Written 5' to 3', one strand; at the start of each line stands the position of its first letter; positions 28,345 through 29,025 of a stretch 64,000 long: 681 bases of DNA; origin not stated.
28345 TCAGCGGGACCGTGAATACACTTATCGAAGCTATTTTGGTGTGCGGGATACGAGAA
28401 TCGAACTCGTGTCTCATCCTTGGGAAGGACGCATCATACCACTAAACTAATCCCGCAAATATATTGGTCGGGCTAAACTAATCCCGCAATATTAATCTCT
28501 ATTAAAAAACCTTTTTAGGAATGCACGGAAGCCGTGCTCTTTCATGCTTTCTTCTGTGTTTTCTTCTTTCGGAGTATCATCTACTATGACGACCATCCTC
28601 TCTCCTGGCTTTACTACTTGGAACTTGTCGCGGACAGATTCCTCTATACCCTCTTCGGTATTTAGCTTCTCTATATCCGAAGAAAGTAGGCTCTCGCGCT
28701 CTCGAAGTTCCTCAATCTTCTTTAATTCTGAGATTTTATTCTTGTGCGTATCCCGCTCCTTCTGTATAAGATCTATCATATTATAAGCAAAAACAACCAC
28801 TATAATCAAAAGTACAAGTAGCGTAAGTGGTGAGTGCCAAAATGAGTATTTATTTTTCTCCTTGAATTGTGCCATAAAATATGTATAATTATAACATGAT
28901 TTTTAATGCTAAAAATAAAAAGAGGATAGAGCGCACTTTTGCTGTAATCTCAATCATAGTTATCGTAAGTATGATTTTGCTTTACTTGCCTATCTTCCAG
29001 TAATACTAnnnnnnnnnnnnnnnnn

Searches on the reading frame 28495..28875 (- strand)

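Call 58: search_protein_families(library=pfam, proteins=[window:28495-28875:-], max_evalue=0.00001)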
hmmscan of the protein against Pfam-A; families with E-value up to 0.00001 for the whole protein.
window:28495-28875:- (127 aa): 1 family
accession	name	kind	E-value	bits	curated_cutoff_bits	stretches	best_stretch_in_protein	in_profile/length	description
PF04977.20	DivIC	-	5.4e-10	39.4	28.9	1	22-99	1-79/80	Septum formation initiator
